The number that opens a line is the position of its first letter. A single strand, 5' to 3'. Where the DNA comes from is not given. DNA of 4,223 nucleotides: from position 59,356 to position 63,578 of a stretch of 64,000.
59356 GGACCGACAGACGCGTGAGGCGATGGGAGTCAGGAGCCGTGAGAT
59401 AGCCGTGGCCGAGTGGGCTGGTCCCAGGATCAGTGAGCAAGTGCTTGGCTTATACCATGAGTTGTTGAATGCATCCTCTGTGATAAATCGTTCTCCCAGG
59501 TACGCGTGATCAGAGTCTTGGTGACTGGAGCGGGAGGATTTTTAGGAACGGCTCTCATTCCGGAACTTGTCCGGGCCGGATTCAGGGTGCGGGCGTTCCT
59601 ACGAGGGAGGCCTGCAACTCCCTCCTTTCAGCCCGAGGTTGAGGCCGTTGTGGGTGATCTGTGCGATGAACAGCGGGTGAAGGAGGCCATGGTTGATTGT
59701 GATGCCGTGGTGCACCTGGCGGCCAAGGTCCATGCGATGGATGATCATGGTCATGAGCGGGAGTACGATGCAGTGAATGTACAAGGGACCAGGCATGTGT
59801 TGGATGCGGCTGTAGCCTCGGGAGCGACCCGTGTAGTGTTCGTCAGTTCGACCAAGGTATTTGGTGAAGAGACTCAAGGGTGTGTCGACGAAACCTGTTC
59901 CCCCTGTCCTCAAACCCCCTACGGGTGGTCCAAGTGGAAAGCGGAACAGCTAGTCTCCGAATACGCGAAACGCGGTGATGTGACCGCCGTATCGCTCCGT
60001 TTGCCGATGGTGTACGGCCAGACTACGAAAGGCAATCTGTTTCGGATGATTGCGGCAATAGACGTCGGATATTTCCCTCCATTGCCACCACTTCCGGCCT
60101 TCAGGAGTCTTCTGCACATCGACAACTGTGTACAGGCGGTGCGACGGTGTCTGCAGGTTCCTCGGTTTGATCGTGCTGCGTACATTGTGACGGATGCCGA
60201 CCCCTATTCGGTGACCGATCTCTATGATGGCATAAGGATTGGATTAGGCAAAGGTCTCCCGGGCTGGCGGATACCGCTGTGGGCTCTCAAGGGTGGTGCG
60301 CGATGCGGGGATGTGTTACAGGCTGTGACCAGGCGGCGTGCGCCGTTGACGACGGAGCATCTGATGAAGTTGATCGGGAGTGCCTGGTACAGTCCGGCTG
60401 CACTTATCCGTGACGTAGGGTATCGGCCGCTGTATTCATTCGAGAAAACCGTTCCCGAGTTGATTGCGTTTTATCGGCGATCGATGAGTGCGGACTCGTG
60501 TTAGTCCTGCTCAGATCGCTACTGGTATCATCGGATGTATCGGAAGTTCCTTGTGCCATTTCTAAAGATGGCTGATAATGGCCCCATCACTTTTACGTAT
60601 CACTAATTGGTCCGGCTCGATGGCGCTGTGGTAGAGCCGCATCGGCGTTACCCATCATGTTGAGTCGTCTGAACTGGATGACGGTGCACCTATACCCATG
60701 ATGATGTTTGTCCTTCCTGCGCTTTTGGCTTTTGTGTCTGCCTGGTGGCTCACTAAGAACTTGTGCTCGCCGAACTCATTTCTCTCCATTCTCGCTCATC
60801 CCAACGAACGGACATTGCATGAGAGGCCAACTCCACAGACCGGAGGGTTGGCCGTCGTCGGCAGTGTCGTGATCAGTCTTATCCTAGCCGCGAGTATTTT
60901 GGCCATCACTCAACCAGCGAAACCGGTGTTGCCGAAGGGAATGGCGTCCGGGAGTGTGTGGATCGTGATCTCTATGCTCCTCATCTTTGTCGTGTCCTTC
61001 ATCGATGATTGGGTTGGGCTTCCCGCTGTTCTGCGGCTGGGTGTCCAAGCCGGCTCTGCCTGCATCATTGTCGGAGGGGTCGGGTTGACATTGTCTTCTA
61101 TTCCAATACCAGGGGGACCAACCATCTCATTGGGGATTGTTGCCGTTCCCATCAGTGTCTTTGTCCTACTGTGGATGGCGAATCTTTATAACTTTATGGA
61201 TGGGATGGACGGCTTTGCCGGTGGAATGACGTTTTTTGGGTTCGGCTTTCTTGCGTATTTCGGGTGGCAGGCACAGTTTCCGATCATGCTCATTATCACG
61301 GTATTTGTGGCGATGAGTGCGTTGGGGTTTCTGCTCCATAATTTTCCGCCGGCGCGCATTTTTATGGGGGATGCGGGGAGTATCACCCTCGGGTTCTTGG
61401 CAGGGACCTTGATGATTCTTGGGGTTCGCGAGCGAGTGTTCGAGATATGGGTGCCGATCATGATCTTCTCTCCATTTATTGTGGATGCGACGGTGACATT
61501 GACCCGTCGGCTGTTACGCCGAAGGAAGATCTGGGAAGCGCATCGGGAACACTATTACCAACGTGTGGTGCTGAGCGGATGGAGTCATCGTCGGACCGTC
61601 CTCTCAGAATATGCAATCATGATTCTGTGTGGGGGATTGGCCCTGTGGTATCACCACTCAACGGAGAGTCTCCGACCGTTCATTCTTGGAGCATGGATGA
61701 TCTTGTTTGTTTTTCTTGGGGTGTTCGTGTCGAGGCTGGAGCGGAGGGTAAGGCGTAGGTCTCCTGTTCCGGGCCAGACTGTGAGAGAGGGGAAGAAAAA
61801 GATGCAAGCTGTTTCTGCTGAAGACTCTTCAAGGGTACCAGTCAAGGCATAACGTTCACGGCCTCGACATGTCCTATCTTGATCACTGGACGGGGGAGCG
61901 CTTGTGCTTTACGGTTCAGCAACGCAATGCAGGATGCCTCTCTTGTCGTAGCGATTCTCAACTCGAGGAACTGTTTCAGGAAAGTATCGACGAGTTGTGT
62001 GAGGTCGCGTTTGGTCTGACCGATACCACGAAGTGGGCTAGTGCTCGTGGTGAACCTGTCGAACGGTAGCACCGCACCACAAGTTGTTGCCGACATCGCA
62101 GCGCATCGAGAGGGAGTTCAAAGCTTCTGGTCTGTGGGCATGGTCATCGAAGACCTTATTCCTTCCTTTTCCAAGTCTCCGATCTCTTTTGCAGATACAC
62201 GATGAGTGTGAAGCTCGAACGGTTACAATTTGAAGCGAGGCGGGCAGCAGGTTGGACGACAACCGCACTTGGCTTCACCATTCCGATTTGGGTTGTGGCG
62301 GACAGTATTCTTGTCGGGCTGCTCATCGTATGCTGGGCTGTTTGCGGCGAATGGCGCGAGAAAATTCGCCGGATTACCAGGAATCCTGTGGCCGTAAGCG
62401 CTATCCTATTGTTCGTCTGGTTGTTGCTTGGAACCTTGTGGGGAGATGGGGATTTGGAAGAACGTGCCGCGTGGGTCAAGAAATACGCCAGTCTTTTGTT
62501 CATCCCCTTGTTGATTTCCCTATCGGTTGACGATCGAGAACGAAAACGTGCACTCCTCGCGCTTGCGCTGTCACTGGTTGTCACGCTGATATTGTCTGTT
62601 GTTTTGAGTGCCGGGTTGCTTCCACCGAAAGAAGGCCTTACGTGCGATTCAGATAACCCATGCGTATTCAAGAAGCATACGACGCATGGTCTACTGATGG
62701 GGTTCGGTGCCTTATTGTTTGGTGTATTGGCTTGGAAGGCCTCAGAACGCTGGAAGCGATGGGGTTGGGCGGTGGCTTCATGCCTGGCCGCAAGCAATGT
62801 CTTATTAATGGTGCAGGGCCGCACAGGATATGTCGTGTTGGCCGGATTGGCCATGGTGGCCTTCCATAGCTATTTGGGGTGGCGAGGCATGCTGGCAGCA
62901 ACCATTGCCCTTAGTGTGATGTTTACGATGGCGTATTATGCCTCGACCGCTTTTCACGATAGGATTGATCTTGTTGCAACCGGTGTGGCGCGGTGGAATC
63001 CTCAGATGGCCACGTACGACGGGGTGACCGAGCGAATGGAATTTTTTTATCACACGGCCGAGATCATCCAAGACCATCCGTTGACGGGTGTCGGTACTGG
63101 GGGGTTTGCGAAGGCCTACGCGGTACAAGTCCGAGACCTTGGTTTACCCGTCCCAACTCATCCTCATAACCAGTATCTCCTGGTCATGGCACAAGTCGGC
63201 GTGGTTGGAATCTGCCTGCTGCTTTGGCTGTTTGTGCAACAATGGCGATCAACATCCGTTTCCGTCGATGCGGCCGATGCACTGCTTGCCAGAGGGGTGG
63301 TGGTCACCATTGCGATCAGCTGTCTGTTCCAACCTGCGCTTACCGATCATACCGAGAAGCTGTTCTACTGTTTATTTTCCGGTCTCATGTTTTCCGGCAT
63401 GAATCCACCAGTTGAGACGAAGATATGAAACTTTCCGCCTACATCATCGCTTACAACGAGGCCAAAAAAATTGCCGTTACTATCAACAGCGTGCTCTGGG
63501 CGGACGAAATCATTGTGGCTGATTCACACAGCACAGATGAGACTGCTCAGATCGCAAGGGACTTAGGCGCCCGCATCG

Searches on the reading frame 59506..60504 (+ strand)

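Call 8: search_protein_families(library=pfam, proteins=[window:59506-60504:+], max_evalue=0.001)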
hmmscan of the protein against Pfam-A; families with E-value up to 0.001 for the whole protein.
window:59506-60504:+ (332 aa): 8 families
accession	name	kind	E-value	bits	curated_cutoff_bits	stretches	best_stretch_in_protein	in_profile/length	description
PF01370.27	Epimerase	-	2.5e-37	129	20.9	1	4-221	1-230/240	NAD dependent epimerase/dehydratase family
PF01073.25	3Beta_HSD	-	1.9e-27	96.4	22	1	5-176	1-188/280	3-beta hydroxysteroid dehydrogenase/isomerase family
PF16363.11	GDP_Man_Dehyd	-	8.7e-27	94.9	27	1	5-248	1-267/332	GDP-mannose 4,6 dehydratase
PF04321.23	RmlD_sub_bind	-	7.4e-21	74.9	27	1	3-182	2-164/287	RmlD substrate binding domain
PF07993.18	NAD_binding_4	-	2.3e-18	66.7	20.1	1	45-177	63-215/258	Male sterility protein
PF13460.12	NAD_binding_10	-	5.1e-18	66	27.2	1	8-122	1-105/184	NAD(P)H-binding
PF02719.21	Polysacc_synt_2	-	5.2e-10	39.4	20.2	1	4-118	1-131/293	Polysaccharide biosynthesis protein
PF05368.20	NmrA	-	4.9e-08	33.3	27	1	3-114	4-106/298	NmrA-like family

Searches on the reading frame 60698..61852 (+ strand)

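Call 8: search_protein_families(library=pfam, proteins=[window:60698-61852:+], max_evalue=0.001)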
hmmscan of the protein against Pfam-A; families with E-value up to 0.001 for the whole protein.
window:60698-61852:+ (384 aa): 1 family
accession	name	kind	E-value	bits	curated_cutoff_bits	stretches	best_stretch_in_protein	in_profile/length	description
PF00953.26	Glycos_transf_4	-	1.1e-34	120.2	27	1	89-242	4-159/160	Glycosyl transferase family 4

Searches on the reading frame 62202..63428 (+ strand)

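Call 8: search_protein_families(library=pfam, proteins=[window:62202-63428:+], max_evalue=0.001)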
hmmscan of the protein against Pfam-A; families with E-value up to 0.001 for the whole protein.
window:62202-63428:+ (408 aa): 3 families
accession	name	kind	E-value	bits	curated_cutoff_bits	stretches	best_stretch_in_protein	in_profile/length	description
PF04932.20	Wzy_C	-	5.6e-21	75.3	31.7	1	193-340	2-148/149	O-Antigen ligase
PF03788.19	LrgA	-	0.00025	21.4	28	1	65-137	19-91/94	LrgA family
PF03606.21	DcuC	-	0.00077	18.5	23.1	1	190-258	158-225/461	C4-dicarboxylate anaerobic carrier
